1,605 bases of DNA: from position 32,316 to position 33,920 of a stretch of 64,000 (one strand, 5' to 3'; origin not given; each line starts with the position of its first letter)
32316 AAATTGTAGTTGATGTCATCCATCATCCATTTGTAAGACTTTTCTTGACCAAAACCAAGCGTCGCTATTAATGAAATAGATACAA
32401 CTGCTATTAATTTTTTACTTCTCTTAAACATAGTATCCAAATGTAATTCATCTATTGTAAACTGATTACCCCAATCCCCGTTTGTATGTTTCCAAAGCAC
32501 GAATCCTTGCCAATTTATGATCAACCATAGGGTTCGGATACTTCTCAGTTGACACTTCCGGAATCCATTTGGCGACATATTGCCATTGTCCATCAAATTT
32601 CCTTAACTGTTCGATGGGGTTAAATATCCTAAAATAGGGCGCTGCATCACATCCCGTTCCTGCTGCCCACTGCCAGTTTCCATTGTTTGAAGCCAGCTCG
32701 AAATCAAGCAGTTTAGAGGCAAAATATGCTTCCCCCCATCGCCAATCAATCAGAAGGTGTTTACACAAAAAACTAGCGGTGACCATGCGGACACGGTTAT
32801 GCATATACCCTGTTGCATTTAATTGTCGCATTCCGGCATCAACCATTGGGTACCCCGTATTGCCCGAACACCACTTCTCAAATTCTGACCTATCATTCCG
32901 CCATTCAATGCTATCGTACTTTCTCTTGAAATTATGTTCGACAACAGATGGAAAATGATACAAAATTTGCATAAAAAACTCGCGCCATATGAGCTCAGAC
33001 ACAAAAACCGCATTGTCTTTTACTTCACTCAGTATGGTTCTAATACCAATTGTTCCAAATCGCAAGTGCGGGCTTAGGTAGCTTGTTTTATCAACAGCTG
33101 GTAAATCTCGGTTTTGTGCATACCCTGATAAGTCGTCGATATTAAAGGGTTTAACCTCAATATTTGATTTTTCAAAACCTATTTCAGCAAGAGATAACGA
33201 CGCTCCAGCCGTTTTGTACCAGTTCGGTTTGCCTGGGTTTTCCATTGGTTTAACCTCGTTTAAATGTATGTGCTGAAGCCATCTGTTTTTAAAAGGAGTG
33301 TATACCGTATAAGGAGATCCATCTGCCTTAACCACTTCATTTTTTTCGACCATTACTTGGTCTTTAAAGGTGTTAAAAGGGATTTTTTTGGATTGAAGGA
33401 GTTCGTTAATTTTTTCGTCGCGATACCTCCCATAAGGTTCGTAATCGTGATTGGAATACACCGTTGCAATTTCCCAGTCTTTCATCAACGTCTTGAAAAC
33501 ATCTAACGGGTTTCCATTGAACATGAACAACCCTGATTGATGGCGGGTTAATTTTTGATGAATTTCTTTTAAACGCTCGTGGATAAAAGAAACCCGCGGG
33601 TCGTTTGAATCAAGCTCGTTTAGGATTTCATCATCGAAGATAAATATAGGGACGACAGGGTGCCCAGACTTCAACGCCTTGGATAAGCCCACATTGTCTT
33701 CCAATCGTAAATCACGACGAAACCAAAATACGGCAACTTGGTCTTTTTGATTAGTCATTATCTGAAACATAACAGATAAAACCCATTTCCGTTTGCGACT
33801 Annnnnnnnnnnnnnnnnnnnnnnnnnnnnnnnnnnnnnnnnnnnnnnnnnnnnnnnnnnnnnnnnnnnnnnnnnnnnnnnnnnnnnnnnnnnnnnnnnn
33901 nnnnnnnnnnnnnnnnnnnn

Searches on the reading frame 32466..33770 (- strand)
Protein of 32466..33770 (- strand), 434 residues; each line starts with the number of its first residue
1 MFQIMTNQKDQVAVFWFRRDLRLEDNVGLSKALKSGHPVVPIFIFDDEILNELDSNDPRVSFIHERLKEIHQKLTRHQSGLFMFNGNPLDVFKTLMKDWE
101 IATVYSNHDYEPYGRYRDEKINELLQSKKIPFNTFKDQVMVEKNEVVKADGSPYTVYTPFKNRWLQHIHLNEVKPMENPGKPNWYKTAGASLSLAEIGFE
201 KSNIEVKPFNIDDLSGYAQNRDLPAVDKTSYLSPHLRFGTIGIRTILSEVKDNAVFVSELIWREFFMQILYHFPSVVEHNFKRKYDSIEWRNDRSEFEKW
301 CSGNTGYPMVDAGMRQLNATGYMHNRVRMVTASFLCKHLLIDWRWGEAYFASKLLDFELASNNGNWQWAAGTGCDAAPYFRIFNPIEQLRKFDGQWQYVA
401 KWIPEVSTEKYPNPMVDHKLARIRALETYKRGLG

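Call 3: search_protein_families(library=pfam, proteins=[window:32466-33770:-])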
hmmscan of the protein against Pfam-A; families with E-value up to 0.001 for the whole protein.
window:32466-33770:- (434 aa): 2 families
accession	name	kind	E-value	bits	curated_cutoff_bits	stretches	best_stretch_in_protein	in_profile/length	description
PF03441.19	FAD_binding_7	-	4.1e-75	252.1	27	1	256-407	1-154/203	FAD binding domain of DNA photolyase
PF00875.24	DNA_photolyase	-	3e-43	148.1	26.6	1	13-174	1-158/164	DNA photolyase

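Call 4: search_protein_families(library=ncbifam, proteins=[window:32466-33770:-])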
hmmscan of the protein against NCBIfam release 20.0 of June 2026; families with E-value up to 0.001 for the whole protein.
window:32466-33770:- (434 aa): 5 families
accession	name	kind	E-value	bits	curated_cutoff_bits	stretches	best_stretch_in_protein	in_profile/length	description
TIGR03556.1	photolyase_8HDF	exception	8.1e-107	358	884.6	1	13-408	3-429/471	deoxyribodipyrimidine photo-lyase, 8-HDF type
NF007955.0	PRK10674.1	equivalog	1.6e-99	334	506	1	14-407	5-424/472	deoxyribodipyrimidine photo-lyase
TIGR02765.1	crypto_DASH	subfamily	2.5e-64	217.8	317.05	1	12-406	2-431/431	DASH family cryptochrome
TIGR02766.1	crypt_chrom_pln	subfamily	2.1e-61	208.2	603.85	2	198-408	207-433/480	cryptochrome photoreceptor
TIGR00591.1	phr2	superfamily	1.5e-14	54.2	550.05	1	7-332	18-374/453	deoxyribodipyrimidine photo-lyase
